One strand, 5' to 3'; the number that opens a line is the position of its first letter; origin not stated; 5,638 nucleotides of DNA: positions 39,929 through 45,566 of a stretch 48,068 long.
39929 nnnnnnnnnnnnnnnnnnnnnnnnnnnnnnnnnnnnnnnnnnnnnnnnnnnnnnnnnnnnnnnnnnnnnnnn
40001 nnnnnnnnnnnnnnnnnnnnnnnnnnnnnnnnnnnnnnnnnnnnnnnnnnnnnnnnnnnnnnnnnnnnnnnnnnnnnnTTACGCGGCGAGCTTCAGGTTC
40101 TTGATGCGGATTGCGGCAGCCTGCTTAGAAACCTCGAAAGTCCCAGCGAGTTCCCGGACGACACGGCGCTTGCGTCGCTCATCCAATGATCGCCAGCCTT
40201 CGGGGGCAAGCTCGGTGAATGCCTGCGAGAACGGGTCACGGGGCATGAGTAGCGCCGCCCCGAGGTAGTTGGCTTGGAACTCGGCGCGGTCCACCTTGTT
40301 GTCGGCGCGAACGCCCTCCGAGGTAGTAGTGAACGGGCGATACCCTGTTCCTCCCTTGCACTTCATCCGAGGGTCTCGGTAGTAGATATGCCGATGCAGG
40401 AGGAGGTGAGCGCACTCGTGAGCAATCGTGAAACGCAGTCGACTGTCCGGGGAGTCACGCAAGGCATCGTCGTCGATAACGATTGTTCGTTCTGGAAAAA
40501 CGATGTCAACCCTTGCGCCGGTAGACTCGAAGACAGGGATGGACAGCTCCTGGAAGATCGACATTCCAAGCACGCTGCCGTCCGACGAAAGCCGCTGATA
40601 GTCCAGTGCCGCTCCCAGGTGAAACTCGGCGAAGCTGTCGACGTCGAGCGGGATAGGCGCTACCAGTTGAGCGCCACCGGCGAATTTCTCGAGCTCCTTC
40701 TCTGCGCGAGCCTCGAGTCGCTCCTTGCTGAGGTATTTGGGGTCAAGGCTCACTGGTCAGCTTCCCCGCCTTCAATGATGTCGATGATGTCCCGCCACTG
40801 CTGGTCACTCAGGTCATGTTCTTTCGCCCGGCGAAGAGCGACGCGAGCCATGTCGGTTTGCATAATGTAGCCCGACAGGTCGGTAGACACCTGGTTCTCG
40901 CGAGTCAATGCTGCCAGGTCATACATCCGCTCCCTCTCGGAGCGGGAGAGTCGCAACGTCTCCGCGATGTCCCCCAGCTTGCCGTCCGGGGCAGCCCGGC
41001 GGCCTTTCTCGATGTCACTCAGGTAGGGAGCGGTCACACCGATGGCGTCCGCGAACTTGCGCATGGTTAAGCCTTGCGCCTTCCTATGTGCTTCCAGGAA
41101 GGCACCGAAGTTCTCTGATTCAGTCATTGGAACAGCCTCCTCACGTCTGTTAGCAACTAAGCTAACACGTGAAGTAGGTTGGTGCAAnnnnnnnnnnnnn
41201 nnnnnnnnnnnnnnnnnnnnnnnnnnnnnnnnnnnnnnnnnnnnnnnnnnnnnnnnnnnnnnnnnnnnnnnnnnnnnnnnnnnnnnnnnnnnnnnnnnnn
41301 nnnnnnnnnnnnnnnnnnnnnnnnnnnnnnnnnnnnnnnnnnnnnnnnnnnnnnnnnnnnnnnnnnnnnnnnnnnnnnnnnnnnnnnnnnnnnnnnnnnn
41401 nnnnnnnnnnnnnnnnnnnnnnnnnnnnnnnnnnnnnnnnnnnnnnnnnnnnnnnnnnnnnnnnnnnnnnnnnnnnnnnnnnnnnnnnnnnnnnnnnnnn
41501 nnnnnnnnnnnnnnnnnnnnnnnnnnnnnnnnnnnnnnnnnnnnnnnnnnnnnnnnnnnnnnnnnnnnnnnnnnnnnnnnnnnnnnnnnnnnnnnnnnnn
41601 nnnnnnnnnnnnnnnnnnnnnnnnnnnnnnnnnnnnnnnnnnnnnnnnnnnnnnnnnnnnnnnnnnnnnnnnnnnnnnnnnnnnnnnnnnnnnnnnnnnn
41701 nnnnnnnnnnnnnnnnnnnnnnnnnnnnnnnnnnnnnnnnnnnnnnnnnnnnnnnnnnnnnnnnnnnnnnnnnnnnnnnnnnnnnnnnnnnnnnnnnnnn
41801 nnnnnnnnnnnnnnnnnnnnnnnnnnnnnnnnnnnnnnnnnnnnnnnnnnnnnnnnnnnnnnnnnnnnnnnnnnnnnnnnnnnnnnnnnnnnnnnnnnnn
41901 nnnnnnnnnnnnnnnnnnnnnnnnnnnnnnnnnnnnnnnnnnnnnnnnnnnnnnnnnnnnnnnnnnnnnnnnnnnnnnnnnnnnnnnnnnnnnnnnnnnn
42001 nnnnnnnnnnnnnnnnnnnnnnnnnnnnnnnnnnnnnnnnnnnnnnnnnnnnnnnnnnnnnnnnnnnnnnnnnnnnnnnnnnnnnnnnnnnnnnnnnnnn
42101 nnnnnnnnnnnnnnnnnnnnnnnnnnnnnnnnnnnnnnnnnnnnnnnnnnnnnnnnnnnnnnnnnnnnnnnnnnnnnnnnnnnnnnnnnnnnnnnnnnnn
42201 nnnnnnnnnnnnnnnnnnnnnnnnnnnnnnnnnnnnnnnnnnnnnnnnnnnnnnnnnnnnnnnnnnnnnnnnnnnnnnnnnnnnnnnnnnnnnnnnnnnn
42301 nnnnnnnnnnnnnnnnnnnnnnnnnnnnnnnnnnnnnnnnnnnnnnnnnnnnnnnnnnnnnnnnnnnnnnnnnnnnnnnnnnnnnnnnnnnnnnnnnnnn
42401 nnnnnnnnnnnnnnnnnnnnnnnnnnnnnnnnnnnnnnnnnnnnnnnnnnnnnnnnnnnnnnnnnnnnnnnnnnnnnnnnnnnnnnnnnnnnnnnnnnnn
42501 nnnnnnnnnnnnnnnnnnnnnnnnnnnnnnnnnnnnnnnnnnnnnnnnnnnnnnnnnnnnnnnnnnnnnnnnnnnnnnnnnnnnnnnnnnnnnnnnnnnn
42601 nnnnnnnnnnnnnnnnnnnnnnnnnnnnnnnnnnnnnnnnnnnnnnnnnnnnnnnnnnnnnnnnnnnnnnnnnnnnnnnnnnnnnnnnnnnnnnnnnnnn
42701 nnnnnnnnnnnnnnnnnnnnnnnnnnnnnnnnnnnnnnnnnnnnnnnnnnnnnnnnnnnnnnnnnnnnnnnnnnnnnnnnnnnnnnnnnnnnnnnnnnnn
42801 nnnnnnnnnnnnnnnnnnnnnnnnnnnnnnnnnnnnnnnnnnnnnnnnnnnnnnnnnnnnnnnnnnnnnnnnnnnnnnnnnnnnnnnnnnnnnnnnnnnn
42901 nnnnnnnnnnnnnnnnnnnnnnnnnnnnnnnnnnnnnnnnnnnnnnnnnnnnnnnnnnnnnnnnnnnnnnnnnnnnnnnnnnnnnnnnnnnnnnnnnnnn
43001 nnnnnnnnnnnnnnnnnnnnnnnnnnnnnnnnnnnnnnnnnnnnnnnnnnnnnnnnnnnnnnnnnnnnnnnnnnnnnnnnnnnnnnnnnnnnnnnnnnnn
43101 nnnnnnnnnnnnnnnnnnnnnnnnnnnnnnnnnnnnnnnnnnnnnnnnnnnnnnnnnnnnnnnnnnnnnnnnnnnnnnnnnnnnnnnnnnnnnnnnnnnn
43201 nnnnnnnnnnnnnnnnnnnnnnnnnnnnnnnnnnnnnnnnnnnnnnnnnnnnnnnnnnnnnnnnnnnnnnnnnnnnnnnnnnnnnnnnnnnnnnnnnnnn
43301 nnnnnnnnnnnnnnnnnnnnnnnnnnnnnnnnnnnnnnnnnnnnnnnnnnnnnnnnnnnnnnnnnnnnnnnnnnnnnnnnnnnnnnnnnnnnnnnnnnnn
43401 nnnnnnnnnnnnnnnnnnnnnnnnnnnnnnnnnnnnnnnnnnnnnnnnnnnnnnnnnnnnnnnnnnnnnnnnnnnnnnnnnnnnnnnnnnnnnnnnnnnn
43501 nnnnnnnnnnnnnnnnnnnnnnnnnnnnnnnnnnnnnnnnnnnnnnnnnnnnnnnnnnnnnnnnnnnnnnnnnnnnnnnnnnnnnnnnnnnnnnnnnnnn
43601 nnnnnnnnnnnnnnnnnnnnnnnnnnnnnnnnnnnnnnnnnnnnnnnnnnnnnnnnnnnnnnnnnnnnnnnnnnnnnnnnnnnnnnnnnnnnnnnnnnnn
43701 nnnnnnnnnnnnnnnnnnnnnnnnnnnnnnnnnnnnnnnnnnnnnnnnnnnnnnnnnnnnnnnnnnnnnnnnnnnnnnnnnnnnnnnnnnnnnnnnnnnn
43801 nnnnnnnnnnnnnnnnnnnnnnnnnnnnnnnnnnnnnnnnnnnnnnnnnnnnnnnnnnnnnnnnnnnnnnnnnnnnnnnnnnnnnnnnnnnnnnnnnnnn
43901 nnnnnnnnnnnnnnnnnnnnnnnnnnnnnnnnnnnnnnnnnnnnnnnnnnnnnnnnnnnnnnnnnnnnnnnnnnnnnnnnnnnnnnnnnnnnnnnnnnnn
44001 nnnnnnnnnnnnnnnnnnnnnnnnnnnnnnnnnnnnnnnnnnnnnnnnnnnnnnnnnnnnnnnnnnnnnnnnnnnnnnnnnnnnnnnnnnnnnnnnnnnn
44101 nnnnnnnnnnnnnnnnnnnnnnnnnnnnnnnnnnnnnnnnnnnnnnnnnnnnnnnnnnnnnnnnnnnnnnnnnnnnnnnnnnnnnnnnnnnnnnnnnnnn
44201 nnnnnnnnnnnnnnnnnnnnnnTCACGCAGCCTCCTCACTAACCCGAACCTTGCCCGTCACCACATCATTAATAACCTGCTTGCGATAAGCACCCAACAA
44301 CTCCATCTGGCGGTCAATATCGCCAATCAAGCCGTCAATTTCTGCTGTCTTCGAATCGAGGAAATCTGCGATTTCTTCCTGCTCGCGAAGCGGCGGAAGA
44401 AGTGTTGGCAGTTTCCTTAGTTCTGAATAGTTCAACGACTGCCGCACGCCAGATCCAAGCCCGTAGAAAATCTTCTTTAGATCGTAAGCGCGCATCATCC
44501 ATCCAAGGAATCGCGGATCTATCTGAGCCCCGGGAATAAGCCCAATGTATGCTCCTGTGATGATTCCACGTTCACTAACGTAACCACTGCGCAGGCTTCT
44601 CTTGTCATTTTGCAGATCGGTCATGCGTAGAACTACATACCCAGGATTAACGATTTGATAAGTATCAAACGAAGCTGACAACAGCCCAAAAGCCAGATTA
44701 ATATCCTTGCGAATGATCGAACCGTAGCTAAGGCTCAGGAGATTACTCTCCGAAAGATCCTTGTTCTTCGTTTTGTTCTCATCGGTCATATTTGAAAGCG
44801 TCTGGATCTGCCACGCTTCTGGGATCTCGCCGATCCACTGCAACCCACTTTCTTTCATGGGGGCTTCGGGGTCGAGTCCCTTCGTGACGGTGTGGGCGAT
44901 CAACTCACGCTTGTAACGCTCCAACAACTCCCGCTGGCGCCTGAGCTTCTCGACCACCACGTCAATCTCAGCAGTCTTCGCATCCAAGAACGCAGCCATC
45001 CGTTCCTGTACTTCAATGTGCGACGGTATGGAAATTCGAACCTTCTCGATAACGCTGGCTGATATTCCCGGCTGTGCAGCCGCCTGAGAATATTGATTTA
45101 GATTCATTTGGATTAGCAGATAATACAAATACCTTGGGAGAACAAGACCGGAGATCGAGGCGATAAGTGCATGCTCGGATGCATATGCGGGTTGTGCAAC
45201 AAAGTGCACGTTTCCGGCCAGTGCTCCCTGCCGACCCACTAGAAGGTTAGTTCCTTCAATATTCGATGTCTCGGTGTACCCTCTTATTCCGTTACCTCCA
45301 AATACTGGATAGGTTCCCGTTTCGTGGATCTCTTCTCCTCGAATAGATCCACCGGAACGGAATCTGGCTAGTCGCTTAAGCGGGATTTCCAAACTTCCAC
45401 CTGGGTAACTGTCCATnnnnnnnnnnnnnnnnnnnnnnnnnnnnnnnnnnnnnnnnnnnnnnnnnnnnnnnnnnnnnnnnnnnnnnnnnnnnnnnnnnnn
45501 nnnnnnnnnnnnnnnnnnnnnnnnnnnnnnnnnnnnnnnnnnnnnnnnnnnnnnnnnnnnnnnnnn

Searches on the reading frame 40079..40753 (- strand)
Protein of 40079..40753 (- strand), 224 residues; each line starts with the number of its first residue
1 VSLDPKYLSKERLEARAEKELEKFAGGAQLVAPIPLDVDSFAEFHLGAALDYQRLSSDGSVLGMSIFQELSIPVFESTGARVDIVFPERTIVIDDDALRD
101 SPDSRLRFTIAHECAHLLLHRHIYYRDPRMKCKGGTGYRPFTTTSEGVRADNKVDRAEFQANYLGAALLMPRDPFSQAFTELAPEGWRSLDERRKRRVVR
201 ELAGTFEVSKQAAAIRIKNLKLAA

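Call 3: search_protein_families(library=pfam, proteins=[window:40079-40753:-], max_evalue=1)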
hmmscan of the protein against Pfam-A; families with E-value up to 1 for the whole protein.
window:40079-40753:- (224 aa): 5 families
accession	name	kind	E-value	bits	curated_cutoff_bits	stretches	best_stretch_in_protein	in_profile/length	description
PF06114.19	Peptidase_M78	-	5.7e-13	49.2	22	1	101-218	37-123/123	IrrE N-terminal-like domain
PF10263.15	SprT-like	-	0.0011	19.2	25.6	1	86-120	41-75/108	SprT-like family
PF01435.24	Peptidase_M48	-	0.019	15.2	20.3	1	86-127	44-85/186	Peptidase family M48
PF16711.10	SCAB-ABD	-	0.025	14.9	25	1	189-214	11-36/43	Actin-binding domain of plant-specific actin-binding protein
PF05572.19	Peptidase_M43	-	0.32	11.4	23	1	100-146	62-104/152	Pregnancy-associated plasma protein-A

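Call 4: search_protein_families(library=ncbifam, proteins=[window:40079-40753:-], max_evalue=1)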
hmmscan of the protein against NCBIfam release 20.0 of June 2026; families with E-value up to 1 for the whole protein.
window:40079-40753:- (224 aa): 1 family
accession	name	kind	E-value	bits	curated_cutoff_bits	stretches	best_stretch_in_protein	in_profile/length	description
NF052239.1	antitox_spr1629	equivalog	2.4e-05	23.6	335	1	105-124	207-226/377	spr1629 family repressor/antitoxin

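Call 63: search_protein_families(library=padloc, proteins=[window:40079-40753:-], max_evalue=0.01)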
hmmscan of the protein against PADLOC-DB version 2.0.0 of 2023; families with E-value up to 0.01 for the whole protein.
window:40079-40753:- (224 aa): 14 families
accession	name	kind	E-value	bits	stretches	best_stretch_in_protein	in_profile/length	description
PDLC04141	capP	-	3.2e-18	64.1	1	17-219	5-152/242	capP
PDLC03943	RmrA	-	3.2e-09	34.3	2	75-124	161-210/370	-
PDLC03947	RmrA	-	2.5e-07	27.9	1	103-124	205-226/383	-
PDLC03954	RmrA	-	4.9e-07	27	1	103-123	205-225/380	-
PDLC03945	RmrA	-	1.7e-06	25.4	1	105-124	207-226/394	-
PDLC03951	RmrA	-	1.8e-06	25.2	1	104-127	203-226/400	-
PDLC03952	RmrA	-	2.7e-06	24.5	1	104-124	218-238/395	-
PDLC03948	RmrA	-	5.3e-06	23.6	1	104-124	205-225/397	-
PDLC03949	RmrA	-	0.00012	19.1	1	105-175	188-231/363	-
PDLC03953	RmrA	-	0.00013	19.3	1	105-122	207-224/373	-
PDLC03944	RmrA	-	0.00068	16.8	0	103-123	196-216/384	-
PDLC03946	RmrA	-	0.0014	15.5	1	107-181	191-239/357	-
PDLC03956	RmrA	-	0.0019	15.3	0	105-124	205-224/399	-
PDLC03955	RmrA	-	0.0083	13.4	0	86-121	196-229/371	-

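Call 93: search_protein_families(library=phrogs, proteins=[window:40079-40753:-], max_evalue=0.001)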
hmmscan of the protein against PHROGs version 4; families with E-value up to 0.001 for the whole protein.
window:40079-40753:- (224 aa): 5 families
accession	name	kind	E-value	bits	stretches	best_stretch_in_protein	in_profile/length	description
phrog_4031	-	unknown function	5.2e-24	85.7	1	7-220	137-351/626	-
phrog_2439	-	transcription regulation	1e-14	55.2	1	101-222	192-282/367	transcriptional regulator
phrog_87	-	other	1.3e-09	39.1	1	65-222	45-166/227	metallo-protease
phrog_1914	-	unknown function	2e-09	38.5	1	101-220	89-177/222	-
phrog_19315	-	unknown function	7.4e-05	22.9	1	102-221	91-180/348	-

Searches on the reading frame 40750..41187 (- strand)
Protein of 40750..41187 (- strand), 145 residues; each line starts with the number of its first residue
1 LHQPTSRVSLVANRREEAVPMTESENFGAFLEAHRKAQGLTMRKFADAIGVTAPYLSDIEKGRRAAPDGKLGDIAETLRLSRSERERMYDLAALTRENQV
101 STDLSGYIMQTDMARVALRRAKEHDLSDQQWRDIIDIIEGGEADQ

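Call 3: search_protein_families(library=pfam, proteins=[window:40750-41187:-], max_evalue=1)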
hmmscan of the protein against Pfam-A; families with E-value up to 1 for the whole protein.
window:40750-41187:- (145 aa): 5 families
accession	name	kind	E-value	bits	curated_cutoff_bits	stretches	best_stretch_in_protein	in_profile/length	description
PF13560.12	HTH_31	-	1e-12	48.6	27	1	27-87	2-63/64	Helix-turn-helix domain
PF01381.28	HTH_3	-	1.1e-11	45.1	23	1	32-83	2-53/55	Helix-turn-helix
PF12844.13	HTH_19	-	3e-05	24.3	30.2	1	28-81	1-54/64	Helix-turn-helix domain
PF13413.12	HTH_25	-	0.0011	19.2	24.6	1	31-63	2-34/62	Helix-turn-helix domain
PF13744.12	HTH_37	-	0.013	15.8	27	1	30-63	22-55/80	Helix-turn-helix domain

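Call 4: search_protein_families(library=ncbifam, proteins=[window:40750-41187:-], max_evalue=1)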
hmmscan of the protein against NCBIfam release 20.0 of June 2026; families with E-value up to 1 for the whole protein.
window:40750-41187:- (145 aa): 14 families
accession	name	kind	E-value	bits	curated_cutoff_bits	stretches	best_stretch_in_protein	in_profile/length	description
TIGR03070.1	couple_hipB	subfamily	6.5e-08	32.4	71.65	1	26-78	2-54/58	type II toxin-antitoxin system Y4mF family antitoxin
NF041677.1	trans_regClgR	equivalog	2.6e-07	30.7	170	1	25-84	7-66/113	transcriptional regulator ClgR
NF006015.0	PRK08154.1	subfamily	0.001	18.3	204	1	24-84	28-88/314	anaerobic benzoate catabolism transcriptional regulator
NF047948.1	male_kill_WMK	equivalog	0.0014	18.1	300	1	32-80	11-216/300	WO male-killing family protein Wmk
NF046032.1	TransRegSlrRBacil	equivalog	0.0026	17.9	250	1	29-80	4-56/149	HTH-type transcriptional regulator SlrR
NF041951.1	phage_RstR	subfamily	0.0032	17.7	80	1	27-81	3-57/108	RstR family transcriptional repressor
NF004418.0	PRK05761.1-4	subfamily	0.0072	14.6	692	1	90-139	605-653/717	type B DNA-directed DNA polymerase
TIGR02147.1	Fsuc_second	paralog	0.018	14.5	50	1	31-103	19-89/272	TIGR02147 family protein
TIGR00270.2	TIGR00270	equivalog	0.036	13.9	110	1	23-70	72-118/159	multiprotein bridging factor aMBF1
NF007408.0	PRK09943.1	equivalog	0.051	13.1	211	1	27-83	8-64/185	HTH-type transcriptional regulator PuuR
TIGR02607.1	antidote_HigA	equivalog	0.055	13.3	47.7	1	39-65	20-46/81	HigA family addiction module antitoxin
NF007481.0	PRK10072.1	equivalog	0.062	13.8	110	1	15-63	22-70/96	HTH-type transcriptional regulator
TIGR04111.1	BcepMu_gp16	hypoth_equivalog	0.097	12.6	34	1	36-80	10-54/55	phage-associated protein, BcepMu gp16 family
NF038310.1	lysogeny_AimR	equivalog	0.13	11.3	70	1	34-82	4-52/365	AimR family lysis-lysogeny pheromone receptor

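Call 63: search_protein_families(library=padloc, proteins=[window:40750-41187:-], max_evalue=0.01)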
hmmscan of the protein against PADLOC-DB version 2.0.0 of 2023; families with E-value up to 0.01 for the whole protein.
window:40750-41187:- (145 aa): 8 families
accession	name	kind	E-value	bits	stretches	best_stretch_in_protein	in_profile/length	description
PDLC02926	HTH_VI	-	1.2e-07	29.9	1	27-80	2-55/92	-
PDLC04142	capH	-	4.3e-06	25.7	1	26-139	6-96/103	capH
PDLC03953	RmrA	-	1.4e-05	22.5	1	28-80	7-59/373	-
PDLC03947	RmrA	-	5.1e-05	20.3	1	28-80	13-65/383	-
PDLC03949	RmrA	-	8.9e-05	19.5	1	32-81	8-57/363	-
PDLC03665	Control_protein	-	0.00043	18.5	1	31-83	13-66/77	control protein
PDLC04775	PDC-M69A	-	0.0021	16.5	1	25-82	6-63/113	-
PDLC03954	RmrA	-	0.008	13.1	1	28-80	12-64/380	-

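Call 93: search_protein_families(library=phrogs, proteins=[window:40750-41187:-], max_evalue=0.001)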
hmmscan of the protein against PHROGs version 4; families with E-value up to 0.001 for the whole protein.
window:40750-41187:- (145 aa): 15 families
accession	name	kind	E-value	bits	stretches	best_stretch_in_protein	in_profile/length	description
phrog_955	-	DNA, RNA and nucleotide metabolism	7.4e-09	36.5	1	12-125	10-122/142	HTH DNA binding protein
phrog_8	-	transcription regulation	9.8e-09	36.1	1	29-83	161-213/346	transcriptional regulator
phrog_4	-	transcription regulation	9.9e-08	32.3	1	16-82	126-188/400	transcriptional repressor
phrog_7241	-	transcription regulation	1.1e-07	33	1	30-80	65-115/122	transcriptional regulator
phrog_9908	-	DNA, RNA and nucleotide metabolism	1.2e-05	25.6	1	20-99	7-84/282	DNA binding protein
phrog_3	-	transcription regulation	1.4e-05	26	1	18-84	80-142/430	transcriptional repressor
phrog_2967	-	transcription regulation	2.9e-05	24.7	1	21-82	5-66/225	transcriptional regulator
phrog_1373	-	transcription regulation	3.2e-05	25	1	22-65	63-102/166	transcriptional regulator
phrog_6463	-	DNA, RNA and nucleotide metabolism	4.2e-05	24.2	1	29-143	32-155/208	HTH DNA binding protein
phrog_2328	-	transcription regulation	4.6e-05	24.2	1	18-81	9-70/128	transcriptional repressor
phrog_2104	-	unknown function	0.00012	23.2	1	31-69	44-81/103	-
phrog_5823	-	transcription regulation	0.00015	22.1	1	22-82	2-63/404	transcriptional regulator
phrog_2439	-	transcription regulation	0.00021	21.3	1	28-80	9-61/367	transcriptional regulator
phrog_6831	-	transcription regulation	0.00023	22.1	1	37-68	16-47/68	transcriptional regulator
phrog_1468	-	transcription regulation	0.00028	21.4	1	25-66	6-47/67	transcriptional repressor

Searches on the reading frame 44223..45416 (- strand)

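Call 3: search_protein_families(library=pfam, proteins=[window:44223-45416:-], max_evalue=1)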
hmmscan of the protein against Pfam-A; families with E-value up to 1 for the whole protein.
window:44223-45416:- (397 aa): 2 families
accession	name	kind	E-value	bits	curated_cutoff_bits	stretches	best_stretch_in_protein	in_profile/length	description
PF01420.25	Methylase_S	-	2.6e-20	73.8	22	2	13-150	9-155/168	Type I restriction modification DNA specificity domain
PF25623.1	T4_CASP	-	0.17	11.9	27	1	122-181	110-170/247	T4-phage like capsid assembly scaffolding protein family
